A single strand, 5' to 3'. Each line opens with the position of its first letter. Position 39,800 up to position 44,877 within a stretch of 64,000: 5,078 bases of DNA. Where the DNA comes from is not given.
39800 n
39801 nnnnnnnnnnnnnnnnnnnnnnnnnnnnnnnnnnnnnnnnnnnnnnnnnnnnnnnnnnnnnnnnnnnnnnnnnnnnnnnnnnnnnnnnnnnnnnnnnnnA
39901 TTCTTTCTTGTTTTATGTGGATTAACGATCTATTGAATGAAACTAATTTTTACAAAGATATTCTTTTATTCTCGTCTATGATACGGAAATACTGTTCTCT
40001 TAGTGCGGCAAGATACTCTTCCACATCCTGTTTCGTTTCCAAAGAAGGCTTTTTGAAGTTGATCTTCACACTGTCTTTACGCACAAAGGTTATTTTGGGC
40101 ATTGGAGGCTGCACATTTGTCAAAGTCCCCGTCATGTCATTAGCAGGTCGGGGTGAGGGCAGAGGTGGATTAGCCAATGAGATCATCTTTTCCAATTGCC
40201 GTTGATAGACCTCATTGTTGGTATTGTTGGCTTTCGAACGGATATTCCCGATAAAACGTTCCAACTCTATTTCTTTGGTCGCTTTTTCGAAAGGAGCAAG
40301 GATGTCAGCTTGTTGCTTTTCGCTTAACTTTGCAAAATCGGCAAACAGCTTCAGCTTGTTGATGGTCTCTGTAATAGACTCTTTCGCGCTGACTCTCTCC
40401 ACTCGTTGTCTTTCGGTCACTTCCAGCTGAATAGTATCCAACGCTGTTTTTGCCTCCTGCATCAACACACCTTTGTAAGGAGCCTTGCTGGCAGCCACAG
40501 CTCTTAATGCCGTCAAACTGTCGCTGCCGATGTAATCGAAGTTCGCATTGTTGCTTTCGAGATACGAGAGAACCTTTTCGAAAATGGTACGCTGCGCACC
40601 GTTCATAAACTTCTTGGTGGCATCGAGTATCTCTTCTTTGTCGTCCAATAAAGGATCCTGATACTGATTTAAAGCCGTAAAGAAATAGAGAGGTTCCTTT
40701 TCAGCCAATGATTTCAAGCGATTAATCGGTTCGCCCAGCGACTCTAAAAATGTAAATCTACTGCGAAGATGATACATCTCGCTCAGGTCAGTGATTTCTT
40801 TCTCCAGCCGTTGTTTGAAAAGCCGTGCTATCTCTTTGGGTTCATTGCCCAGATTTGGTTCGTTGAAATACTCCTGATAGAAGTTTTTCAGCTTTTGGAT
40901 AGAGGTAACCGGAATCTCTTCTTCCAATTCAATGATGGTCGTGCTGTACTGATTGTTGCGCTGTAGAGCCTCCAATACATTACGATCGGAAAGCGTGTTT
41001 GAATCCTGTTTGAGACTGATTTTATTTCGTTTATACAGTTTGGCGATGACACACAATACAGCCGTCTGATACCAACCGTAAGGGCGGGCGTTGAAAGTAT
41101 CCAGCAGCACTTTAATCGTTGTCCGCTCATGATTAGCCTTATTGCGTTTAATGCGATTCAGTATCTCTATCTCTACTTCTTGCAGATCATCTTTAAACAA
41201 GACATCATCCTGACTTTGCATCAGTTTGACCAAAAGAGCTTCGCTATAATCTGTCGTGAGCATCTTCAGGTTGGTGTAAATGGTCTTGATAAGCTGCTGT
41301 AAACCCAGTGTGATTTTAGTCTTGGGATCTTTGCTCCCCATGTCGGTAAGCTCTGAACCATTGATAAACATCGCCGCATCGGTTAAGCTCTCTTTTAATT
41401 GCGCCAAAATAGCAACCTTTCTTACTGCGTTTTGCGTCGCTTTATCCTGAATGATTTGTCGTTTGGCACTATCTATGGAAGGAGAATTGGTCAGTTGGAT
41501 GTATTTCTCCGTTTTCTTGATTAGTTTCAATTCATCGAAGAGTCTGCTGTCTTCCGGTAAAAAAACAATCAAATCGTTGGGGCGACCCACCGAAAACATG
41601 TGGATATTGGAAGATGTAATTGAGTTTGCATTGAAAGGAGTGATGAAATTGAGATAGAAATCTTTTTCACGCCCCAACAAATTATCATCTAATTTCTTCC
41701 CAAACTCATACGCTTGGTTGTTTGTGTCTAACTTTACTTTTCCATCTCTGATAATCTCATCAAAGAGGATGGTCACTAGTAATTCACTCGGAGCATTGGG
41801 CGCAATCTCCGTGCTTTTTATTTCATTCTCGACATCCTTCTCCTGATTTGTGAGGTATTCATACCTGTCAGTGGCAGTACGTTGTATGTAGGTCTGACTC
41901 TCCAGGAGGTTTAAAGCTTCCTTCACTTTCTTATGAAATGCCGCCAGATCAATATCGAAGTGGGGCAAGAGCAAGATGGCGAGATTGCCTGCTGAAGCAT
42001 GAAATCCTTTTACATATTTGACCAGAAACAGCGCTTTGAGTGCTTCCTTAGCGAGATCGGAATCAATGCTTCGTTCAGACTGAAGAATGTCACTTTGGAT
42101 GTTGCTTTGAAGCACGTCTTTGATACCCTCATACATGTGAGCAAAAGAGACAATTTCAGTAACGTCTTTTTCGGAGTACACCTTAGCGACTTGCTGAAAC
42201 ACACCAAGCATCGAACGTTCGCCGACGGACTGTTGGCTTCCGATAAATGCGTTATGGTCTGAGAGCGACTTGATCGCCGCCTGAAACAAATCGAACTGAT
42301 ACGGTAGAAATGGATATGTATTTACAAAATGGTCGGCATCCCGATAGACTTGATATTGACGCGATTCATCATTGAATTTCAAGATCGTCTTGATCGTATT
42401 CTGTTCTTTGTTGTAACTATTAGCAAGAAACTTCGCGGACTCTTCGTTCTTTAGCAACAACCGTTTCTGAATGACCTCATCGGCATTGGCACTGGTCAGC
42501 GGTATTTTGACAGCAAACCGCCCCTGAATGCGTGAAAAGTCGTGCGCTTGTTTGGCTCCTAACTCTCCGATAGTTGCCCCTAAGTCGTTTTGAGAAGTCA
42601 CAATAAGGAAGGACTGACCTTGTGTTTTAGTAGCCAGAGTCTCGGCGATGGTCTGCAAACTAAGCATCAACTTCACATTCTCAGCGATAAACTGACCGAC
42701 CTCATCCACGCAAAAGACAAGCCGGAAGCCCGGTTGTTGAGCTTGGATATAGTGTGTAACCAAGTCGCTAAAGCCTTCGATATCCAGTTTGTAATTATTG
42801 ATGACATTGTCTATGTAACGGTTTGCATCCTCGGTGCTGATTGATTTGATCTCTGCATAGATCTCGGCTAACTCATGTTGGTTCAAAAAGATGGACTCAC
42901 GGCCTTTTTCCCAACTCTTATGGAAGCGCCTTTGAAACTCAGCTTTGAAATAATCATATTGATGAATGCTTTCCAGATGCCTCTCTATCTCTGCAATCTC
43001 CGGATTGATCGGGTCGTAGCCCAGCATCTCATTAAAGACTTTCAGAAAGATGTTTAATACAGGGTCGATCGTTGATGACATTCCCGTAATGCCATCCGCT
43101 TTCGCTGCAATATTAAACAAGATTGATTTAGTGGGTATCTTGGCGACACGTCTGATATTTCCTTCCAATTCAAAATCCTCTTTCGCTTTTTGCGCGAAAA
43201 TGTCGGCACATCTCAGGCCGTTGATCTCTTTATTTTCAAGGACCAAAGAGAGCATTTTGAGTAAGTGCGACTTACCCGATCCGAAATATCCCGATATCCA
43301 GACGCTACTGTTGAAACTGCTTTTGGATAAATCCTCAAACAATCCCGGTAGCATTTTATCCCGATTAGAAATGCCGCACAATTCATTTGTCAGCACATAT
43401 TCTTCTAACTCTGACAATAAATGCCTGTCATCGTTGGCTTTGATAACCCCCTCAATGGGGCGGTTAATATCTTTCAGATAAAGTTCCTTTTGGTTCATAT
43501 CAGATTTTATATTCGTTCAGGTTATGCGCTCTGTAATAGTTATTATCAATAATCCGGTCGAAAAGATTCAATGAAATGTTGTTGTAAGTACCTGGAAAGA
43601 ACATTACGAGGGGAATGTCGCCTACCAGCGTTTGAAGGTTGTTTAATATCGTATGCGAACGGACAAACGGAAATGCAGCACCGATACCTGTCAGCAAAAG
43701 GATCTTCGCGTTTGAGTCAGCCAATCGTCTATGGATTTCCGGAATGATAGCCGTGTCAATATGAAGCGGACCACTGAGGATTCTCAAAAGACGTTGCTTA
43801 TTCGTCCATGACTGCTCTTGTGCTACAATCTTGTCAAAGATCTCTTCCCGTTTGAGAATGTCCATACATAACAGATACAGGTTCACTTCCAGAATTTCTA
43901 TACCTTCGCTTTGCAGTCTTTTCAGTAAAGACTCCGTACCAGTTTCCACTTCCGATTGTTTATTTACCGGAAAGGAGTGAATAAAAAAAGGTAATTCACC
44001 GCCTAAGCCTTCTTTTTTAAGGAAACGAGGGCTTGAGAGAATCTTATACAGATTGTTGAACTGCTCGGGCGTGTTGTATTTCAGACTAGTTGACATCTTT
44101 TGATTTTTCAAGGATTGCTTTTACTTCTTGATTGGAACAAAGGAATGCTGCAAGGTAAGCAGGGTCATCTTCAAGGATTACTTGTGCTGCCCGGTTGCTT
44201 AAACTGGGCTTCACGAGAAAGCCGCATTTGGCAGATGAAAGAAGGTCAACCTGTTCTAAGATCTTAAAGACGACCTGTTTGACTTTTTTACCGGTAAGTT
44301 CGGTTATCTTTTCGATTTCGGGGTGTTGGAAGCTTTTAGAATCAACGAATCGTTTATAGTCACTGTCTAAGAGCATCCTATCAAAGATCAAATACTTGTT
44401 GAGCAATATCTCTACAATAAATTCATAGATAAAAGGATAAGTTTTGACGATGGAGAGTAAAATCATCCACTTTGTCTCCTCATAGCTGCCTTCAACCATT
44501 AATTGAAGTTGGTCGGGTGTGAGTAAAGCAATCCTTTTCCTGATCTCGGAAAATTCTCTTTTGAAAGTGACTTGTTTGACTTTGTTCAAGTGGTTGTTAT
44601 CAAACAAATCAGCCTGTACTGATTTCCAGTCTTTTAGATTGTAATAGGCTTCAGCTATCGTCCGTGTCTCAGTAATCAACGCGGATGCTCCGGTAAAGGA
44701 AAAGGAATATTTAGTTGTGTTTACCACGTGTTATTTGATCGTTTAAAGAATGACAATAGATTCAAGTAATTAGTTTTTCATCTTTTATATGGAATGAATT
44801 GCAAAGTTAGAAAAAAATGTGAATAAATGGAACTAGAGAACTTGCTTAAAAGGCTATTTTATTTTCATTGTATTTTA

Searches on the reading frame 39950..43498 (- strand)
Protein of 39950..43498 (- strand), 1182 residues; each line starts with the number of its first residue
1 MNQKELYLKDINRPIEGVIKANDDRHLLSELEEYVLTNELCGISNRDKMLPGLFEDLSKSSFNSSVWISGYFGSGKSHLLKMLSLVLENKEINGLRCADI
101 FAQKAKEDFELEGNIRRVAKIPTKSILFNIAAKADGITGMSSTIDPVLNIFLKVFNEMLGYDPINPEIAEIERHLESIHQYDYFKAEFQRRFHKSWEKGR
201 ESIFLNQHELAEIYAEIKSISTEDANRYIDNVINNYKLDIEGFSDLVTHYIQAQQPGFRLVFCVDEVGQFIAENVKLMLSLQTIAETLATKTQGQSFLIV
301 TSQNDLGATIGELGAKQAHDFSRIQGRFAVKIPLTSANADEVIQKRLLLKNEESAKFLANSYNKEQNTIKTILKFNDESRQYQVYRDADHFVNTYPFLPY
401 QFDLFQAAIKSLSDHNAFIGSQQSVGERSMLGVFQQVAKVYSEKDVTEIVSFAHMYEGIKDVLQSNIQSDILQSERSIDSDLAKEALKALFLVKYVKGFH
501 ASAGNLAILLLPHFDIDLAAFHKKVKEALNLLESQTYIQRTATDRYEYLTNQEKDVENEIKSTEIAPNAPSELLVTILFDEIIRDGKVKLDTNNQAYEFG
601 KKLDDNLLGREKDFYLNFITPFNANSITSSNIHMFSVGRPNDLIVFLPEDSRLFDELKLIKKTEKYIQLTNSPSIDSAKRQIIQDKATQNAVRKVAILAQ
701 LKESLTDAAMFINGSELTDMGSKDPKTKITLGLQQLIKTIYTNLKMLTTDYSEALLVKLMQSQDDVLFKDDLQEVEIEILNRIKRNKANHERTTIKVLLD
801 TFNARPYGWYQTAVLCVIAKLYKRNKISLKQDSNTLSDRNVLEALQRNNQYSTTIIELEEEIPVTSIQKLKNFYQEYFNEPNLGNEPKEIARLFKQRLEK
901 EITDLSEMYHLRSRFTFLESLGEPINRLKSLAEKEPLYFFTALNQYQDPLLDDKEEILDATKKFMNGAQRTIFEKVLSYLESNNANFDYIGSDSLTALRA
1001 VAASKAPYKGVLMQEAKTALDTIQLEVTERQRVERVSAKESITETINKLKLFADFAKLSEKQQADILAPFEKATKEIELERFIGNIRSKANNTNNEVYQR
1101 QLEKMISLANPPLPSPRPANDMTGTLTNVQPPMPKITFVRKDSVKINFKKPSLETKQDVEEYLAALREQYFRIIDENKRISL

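Call 8: search_protein_families(library=padloc, proteins=[window:39950-43498:-], max_evalue=0.00001)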
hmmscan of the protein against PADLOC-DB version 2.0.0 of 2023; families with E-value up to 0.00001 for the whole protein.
window:39950-43498:- (1182 aa): 12 families
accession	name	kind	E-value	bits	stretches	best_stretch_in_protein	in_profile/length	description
PDLC02479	BrxC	-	0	1477.4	1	1-1182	1-1172/1172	BrxC-PglY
PDLC02471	BrxC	-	3.3e-256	851.6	1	1-1182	1-1189/1190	BrxC-PglY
PDLC02491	BrxC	-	4.9e-116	386.8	1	3-748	7-764/794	BrxC-PglY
PDLC02476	BrxC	-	3.1e-73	245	1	4-562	7-557/1180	BrxC-PglY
PDLC02484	BrxC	-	5.9e-55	184.7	1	4-934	6-957/1186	BrxC-PglY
PDLC02483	BrxC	-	7.8e-46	154.6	1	9-560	13-563/1212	BrxC-PglY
PDLC02486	BrxC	-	2.5e-34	116.4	1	65-917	81-953/1207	BrxC-PglY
PDLC02489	BrxC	-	1.4e-33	114.1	1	53-875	60-873/1146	BrxC-PglY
PDLC02493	BrxC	-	3.3e-25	86.4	1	4-762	5-750/1215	BrxC-PglY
PDLC02474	BrxC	-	1.3e-23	81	1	258-585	264-607/1223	BrxC-PglY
PDLC02488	BrxC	-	6.5e-12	42.2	1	28-90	32-91/1240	BrxC-PglY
PDLC04140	mad8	-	1.7e-07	29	0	64-303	28-232/314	mads_8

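Call 20: find_related_loci(query=A1, collection=genome_contigs, flank=10000)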
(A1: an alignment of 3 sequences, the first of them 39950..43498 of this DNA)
Query A1 (1182 aa) in genome_contigs; peptide patterns used: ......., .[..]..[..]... (x = any residue, [..] = any of these).
239 stretches matched a pattern; 12 encode a relative of the query (tblastn E <= 1e-3); 10 distinct loci.
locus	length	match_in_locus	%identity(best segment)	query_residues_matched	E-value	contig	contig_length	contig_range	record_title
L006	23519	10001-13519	77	1-1182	0e+0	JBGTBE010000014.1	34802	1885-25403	MAG: Cryomorpha sp. isolate JTS-AC9 k141_2957026, whole genome shotgun sequence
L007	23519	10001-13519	77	1-1182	0e+0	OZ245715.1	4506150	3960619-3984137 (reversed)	MAG: Chitinophagaceae bacterium isolate 2b8435dc-cdde-4e08-99e1-02a6e85a4be5 genome assembly, chromosome: 1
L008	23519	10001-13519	77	1-1182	0e+0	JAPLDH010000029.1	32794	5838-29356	MAG: Bacteroidetes bacterium isolate LacPavin_0419_WC90_MAG_42_101 LacPavin_0419_WC90_scaffold_794414, whole genome shot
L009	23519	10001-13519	67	1-1182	0e+0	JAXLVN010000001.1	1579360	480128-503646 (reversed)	MAG: Candidatus Kapaibacterium sp. isolate STL-BAC57 C1.230.fa-1, whole genome shotgun sequence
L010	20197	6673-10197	71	1-1182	0e+0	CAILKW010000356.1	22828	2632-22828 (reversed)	MAG: uncultured Bacteroidia bacterium isolate KTt_bin-2223 genome assembly, contig: bin-2223:356/851, whole genome shotg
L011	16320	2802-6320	76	1-1182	0e+0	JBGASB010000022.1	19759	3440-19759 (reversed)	MAG: Cyclobacteriaceae bacterium isolate MAG_MBR_AS.84 MBRAS-84_NODE_22_length_19759_cov_17.369322, whole genome shotgun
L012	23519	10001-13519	77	1-1182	0e+0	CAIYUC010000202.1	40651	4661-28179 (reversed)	MAG: uncultured Bacteroidales bacterium isolate A14_bin-1928 genome assembly, contig: bin-1928:202/244, whole genome sho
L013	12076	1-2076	68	482-1182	0e+0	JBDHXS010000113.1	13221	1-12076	MAG: Runella sp. isolate AS-MICRO-OLR.172 NODE_19935_length_13221_cov_3.525725, whole genome shotgun sequence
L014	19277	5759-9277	76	1-1182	0e+0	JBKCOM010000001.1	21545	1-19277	MAG: Flavobacteriales bacterium isolate samp_447_metabat2_25 samp_447_1252, whole genome shotgun sequence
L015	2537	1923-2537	79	1-205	8e-104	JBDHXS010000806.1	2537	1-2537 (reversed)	MAG: Runella sp. isolate AS-MICRO-OLR.172 NODE_260391_length_2537_cov_3.081540, whole genome shotgun sequence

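Call 35: search_protein_families(library=pfam, proteins=[L006:13920-14249:+, L006:14246-15226:+, L008:13534-14238:+, L012:13534-14280:+, L010:10329-11861:+], max_evalue=0.001)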
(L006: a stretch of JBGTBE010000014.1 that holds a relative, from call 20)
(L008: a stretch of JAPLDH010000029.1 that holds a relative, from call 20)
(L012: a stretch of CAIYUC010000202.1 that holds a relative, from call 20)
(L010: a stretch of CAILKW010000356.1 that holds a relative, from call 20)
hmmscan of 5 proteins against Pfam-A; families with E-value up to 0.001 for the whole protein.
L006:13920-14249:+ (109 aa): 1 family
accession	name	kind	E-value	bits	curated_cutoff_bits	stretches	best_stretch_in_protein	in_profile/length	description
PF13657.11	Couple_hipA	-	3.5e-25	88.8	22.5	1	5-101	2-98/99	HipA N-terminal domain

L006:14246-15226:+ (326 aa): 1 family
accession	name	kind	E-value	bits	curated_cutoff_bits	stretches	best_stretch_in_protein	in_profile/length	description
PF07804.18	HipA_C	-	3.4e-43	148.2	30.5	1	56-285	2-213/213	HipA-like C-terminal domain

L008:13534-14238:+ (234 aa): 0 families

L012:13534-14280:+ (248 aa): 0 families

L010:10329-11861:+ (510 aa): 3 families
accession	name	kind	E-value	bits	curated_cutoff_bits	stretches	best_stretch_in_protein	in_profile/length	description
PF04326.19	SLFN_AlbA_2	-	2.7e-17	63.8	25.3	1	14-126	1-115/118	Schlafen, AlbA_2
PF21247.3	Fic-like_C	-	3.7e-13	49.6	27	1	453-501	16-64/64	Filamentation induced by cAMP protein Fic-like, C-terminal domain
PF13749.12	HATPase_c_4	-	0.00019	21.8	26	1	342-380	30-68/89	Putative ATP-dependent DNA helicase recG C-terminal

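Call 36: search_protein_families(library=padloc, proteins=[L006:13920-14249:+, L006:14246-15226:+, L008:13534-14238:+, L012:13534-14280:+, L010:10329-11861:+], max_evalue=0.001)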
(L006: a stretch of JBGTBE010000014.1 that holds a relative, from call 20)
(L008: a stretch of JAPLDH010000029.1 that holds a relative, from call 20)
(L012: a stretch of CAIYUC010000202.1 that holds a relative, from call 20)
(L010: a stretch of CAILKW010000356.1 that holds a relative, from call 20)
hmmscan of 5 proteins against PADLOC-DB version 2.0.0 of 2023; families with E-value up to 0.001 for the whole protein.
L006:13920-14249:+ (109 aa): 0 families

L006:14246-15226:+ (326 aa): 2 families
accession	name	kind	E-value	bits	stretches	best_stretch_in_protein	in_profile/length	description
PDLC04340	PDC-M03A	-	8.2e-08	30.1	1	129-286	73-223/280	-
PDLC04339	PDC-M03A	-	1.5e-05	22.5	1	154-250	109-196/293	-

L008:13534-14238:+ (234 aa): 0 families

L012:13534-14280:+ (248 aa): 0 families

L010:10329-11861:+ (510 aa): 1 family
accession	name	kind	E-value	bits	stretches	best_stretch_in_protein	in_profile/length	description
PDLC02394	pAgo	-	1.1e-11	41.3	1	24-362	50-389/1121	-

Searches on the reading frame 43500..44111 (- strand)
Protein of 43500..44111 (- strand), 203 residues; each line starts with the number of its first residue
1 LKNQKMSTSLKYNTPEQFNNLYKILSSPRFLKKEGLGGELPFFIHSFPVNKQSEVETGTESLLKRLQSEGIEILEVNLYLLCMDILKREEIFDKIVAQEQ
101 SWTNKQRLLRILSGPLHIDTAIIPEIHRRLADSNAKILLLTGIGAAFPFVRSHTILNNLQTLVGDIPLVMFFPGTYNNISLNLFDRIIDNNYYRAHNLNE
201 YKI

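Call 8: search_protein_families(library=padloc, proteins=[window:43500-44111:-], max_evalue=0.00001)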
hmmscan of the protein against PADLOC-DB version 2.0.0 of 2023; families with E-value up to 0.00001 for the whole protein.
window:43500-44111:- (203 aa): 8 families
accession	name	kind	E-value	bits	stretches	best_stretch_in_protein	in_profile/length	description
PDLC02463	BrxB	-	4.2e-60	201.1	1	13-200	4-191/193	BrxB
PDLC02466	BrxB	-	6.1e-24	82.9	1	16-198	6-184/185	BrxB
PDLC02468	BrxB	-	6.1e-23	79.7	1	74-202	2-134/135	BrxB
PDLC02461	BrxB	-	1.4e-11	42.4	1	68-182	63-179/200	BrxB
PDLC02462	BrxB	-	3.6e-11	41.4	1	135-199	135-199/202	BrxB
PDLC02459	BrxB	-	3.8e-11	41.1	1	41-178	30-182/203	BrxB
PDLC02465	BrxB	-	8.3e-07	27.3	1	40-176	27-165/190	BrxB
PDLC02469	BrxB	-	2.8e-06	25.1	1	126-189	108-170/184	BrxB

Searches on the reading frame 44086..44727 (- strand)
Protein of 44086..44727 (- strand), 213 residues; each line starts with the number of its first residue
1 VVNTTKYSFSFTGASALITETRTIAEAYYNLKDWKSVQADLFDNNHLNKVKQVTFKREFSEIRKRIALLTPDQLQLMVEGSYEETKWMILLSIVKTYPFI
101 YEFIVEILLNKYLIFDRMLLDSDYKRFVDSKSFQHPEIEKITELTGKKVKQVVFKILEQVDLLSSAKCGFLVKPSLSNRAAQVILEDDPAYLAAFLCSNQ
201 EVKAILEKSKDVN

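Call 8: search_protein_families(library=padloc, proteins=[window:44086-44727:-], max_evalue=0.00001)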
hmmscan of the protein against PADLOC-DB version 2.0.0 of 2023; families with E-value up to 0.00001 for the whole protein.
window:44086-44727:- (213 aa): 10 families
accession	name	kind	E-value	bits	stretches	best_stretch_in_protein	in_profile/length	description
PDLC02452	BrxA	-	1.5e-73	244.8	1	6-207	2-203/204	BrxA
PDLC02443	BrxA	-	5.8e-38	128.7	1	3-202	4-201/203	BrxA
PDLC02451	BrxA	-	3.1e-25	87.5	1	1-197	1-199/201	BrxA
PDLC02457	BrxA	-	1.4e-17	62.1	1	5-183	6-184/201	BrxA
PDLC02441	BrxA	-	1.9e-17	61.8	1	1-179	10-188/209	BrxA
PDLC02447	BrxA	-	6.9e-17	59.8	1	5-177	3-175/199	BrxA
PDLC02446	BrxA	-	2.4e-16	58.4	1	2-192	3-191/211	BrxA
PDLC02439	BrxA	-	2.3e-15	54.7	1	4-165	4-165/200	BrxA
PDLC02440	BrxA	-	1.3e-12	46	1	5-193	3-191/199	BrxA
PDLC02438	BrxA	-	4.2e-10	37.9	1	12-164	10-162/200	BrxA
